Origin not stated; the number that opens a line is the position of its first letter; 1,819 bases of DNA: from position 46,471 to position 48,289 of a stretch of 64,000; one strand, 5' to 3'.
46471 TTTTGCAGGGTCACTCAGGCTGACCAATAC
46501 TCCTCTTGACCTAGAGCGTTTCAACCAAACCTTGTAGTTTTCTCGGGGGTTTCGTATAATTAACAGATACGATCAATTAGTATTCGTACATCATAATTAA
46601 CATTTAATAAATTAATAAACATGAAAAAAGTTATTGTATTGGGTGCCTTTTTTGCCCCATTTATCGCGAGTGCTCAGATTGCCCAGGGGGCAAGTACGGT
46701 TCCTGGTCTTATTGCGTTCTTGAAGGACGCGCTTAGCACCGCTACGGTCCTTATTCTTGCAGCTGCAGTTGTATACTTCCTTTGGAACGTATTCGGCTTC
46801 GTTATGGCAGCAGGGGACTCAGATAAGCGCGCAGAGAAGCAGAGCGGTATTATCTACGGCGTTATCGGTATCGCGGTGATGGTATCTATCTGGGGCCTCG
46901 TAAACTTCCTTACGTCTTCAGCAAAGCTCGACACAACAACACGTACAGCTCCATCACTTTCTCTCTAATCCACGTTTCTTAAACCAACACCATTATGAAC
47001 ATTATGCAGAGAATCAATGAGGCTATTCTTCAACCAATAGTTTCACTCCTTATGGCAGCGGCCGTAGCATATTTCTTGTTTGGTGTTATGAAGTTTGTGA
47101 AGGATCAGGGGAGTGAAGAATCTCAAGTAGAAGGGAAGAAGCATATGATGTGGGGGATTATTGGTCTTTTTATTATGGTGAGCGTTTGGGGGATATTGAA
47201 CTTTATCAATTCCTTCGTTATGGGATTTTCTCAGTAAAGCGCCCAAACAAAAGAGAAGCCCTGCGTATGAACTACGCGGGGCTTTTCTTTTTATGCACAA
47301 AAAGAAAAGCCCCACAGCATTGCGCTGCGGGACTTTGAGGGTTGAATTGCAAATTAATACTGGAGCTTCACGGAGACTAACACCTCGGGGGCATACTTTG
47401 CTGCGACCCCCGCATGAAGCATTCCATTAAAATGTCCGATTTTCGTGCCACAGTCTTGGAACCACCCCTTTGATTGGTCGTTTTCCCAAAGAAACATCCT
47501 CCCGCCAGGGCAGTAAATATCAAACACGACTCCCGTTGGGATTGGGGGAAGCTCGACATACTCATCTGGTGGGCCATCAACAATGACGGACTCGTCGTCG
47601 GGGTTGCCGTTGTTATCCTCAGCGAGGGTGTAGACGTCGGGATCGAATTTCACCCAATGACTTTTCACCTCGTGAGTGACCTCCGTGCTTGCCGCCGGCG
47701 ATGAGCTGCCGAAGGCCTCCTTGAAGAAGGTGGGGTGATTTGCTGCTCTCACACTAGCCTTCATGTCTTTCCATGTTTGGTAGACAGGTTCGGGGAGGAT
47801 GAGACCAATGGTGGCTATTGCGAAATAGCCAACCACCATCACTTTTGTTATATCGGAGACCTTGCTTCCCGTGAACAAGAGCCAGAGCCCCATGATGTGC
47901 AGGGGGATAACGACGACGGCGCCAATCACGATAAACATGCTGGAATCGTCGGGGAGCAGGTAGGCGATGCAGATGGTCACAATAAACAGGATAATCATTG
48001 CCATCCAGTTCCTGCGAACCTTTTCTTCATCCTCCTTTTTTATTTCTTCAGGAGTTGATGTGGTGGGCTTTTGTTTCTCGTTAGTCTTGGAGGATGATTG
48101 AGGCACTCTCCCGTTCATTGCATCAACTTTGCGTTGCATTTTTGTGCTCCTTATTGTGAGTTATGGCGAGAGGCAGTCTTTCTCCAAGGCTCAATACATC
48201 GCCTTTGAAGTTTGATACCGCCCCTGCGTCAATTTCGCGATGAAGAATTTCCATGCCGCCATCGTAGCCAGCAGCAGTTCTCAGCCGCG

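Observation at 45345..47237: Five tandem paralogous pilin-like genes (signal peptide plus two TM helices)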

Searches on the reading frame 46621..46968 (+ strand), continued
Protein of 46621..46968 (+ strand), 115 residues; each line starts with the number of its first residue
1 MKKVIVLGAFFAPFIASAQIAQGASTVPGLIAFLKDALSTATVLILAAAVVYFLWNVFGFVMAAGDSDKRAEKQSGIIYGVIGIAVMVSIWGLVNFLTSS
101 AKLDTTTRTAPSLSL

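Call 82: list_cluster_members(proteins=[P0263, P0272, P0289, P0293, P0297, P0302, P0304, P0312, P0322, P0325])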
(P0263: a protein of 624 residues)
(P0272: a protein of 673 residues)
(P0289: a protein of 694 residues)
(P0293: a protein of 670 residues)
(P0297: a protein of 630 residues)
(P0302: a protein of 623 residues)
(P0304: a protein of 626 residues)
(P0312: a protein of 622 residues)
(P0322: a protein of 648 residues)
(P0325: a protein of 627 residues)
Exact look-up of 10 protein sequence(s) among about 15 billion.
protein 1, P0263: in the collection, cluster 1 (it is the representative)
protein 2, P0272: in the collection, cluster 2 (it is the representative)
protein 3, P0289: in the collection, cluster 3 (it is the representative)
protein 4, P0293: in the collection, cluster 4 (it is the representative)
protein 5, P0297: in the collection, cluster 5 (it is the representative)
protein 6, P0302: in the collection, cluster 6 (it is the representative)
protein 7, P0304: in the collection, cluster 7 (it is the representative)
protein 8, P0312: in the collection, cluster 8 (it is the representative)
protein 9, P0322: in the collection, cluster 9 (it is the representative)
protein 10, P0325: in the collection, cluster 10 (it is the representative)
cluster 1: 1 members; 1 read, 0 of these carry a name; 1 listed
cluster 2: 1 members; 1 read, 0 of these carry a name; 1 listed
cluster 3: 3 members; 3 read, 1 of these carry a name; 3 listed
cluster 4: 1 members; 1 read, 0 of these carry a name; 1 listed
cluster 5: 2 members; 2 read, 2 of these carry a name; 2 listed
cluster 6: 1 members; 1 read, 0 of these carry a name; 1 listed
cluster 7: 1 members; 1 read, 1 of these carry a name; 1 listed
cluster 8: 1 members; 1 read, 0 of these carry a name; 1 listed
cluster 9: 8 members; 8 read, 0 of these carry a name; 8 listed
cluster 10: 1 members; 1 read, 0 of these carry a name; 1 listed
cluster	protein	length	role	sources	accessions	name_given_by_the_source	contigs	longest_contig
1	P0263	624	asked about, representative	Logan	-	-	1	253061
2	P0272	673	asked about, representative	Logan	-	-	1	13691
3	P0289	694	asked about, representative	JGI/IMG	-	-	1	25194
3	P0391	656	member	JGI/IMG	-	hypothetical protein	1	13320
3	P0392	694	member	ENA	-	-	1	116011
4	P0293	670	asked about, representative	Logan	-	-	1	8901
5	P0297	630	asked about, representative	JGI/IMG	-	type IV secretory pathway VirB4 component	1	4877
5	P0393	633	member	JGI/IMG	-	type IV secretory pathway VirB4 component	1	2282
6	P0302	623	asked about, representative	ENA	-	-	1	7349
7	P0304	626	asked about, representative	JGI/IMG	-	conjugal transfer ATP-binding protein TraC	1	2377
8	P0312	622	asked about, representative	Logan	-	-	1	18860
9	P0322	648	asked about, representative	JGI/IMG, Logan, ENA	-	-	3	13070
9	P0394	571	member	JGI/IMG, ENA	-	-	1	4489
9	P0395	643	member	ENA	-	-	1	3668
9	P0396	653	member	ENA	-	-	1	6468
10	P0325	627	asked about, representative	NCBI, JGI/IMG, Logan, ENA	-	-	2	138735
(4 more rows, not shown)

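Call 85: find_encoding_contigs(protein=P0122, flank=10000, max_places=1)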
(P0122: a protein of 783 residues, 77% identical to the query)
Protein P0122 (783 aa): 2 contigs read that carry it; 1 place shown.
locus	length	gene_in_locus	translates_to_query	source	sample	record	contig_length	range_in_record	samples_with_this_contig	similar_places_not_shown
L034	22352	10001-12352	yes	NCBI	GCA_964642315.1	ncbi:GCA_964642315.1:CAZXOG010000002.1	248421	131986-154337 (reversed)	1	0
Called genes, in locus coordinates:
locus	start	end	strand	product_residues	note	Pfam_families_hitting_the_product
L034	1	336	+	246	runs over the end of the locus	PF00561:Abhydrolase_1, PF00975:Thioesterase, PF06342:DUF1057, PF12146:Hydrolase_4, PF12697:Abhydrolase_6, PF00561:Abhydrolase_1 (weak)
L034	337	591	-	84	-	-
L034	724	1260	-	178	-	PF01551:Peptidase_M23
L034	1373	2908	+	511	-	PF08245:Mur_ligase_M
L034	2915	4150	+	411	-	PF01041:DegT_DnrJ_EryC1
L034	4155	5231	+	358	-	PF02388:FemAB, PF13480:Acetyltransf_6, PF02388:FemAB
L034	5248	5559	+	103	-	-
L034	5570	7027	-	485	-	PF08239:SH3_3, PF01522:Polysacc_deac_1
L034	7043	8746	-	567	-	PF03485:Arg_tRNA_synt_N, PF00750:tRNA-synt_1d, PF05746:DALR_1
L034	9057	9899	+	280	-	PF04012:PspA_IM30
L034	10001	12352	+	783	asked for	PF11130:TraC_F_IV, PF01935:DUF87 (weak), PF12846:AAA_10 (faint), PF19044:P-loop_TraG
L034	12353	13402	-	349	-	PF01368:DHH, PF02272:DHHA1 (weak)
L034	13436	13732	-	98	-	PF02033:RBFA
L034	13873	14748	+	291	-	PF00551:Formyl_trans_N, PF02911:Formyl_trans_C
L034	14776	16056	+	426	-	PF18884:TSP3_bac (faint), PF00395:SLH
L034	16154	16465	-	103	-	PF04845:PurA (weak)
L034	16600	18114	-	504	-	PF00133:tRNA-synt_1, PF01406:tRNA-synt_1e (faint), PF09334:tRNA-synt_1g, PF00133:tRNA-synt_1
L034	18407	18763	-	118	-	PF18895:T4SS_pilin (weak)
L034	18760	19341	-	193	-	PF18895:T4SS_pilin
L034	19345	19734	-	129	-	PF18895:T4SS_pilin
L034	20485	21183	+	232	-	-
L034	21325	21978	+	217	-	-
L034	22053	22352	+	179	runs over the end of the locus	PF00334:NDK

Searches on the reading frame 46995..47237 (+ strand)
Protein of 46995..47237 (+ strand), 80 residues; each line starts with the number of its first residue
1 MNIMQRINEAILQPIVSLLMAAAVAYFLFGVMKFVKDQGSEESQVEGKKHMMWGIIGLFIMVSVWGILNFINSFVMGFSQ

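Call 3: search_protein_families(library=pfam, proteins=[window:46995-47237:+], max_evalue=1)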
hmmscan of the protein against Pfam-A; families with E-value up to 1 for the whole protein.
window:46995-47237:+ (80 aa): 6 families
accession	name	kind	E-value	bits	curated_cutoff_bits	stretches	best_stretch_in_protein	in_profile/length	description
PF18895.5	T4SS_pilin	-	2.5e-11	43.9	26.6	1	9-71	10-71/71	Type IV secretion system pilin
PF07666.16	MpPF26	-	0.0027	18.2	37.2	1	16-64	12-67/75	M penetrans paralogue family 26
PF11902.13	DUF3422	-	0.015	14.9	25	1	12-69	356-412/418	Protein of unknown function (DUF3422)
PF12725.13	DUF3810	-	0.16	11.8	28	1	2-74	11-88/311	Protein of unknown function (DUF3810)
PF01917.21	Arch_flagellin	-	0.21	12.3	29.5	1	15-42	12-39/162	Archaebacterial flagellin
PF00482.28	T2SSF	-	0.42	11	25.2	1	5-32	96-123/125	Type II secretion system (T2SS), protein F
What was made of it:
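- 46995..47237 (+): pil5: minimal 80-aa (77-aa by the NCBI start) pilin core without a signal peptide. It is the best family match and highly conserved. PF18895 43.9 bits (call 3).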

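Call 4: search_protein_families(library=ncbifam, proteins=[window:46995-47237:+], max_evalue=1)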
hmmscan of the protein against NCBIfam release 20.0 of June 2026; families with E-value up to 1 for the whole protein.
window:46995-47237:+ (80 aa): 8 families
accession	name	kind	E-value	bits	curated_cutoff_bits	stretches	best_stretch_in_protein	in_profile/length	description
NF045849.1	ICE_MMCAP2_0565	equivalog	1.9e-09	37.1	40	1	4-74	9-79/80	Mbov_0395 family pilin-like conjugal transfer protein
TIGR02203.1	MsbA_lipidA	equivalog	0.0018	16.9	602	1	7-77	12-80/572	lipid A export permease/ATP-binding protein MsbA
TIGR02866.1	CoxB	equivalog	0.013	15.1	147.7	1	3-67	5-74/202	cytochrome c oxidase subunit II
NF008381.0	PRK11176.1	equivalog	0.02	13.3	867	1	8-77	24-90/582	lipid A ABC transporter ATP-binding protein/permease MsbA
NF046050.1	CPBP_fam_MroQ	equivalog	0.031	13.7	270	1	5-78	37-109/243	intramembrane glutamic endopeptidase MroQ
NF038018.1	qmoC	equivalog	0.049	13.1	300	1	10-59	152-201/360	quinone-interacting membrane-bound oxidoreductase complex subunit QmoC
TIGR03943.1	TIGR03943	equivalog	0.088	12.2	88.8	1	9-66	7-69/221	TIGR03943 family putative permease subunit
NF008158.0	PRK10910.1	equivalog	0.37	11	118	0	52-74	1-25/89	DUF1145 family protein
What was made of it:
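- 46995..47237 (+): NCBIfam NF045849 37.1 bits, below the cut-off of 40 (call 4).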

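Call 53: search_protein_families(library=phrogs, proteins=[window:46995-47237:+], max_evalue=0.01)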
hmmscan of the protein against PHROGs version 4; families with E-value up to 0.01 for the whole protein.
window:46995-47237:+ (80 aa): 0 families

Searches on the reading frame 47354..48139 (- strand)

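Call 9: search_protein_families(library=pfam, proteins=[window:47354-48139:-], max_evalue=0.001)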
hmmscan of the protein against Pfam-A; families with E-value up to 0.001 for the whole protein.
window:47354-48139:- (261 aa): 0 families

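Call 53: search_protein_families(library=phrogs, proteins=[window:47354-48139:-], max_evalue=0.01)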
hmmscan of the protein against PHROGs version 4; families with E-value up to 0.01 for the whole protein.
window:47354-48139:- (261 aa): 1 family
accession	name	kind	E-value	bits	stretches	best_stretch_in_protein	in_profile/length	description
phrog_3878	-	unknown function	0.0063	17.6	1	39-77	47-90/129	-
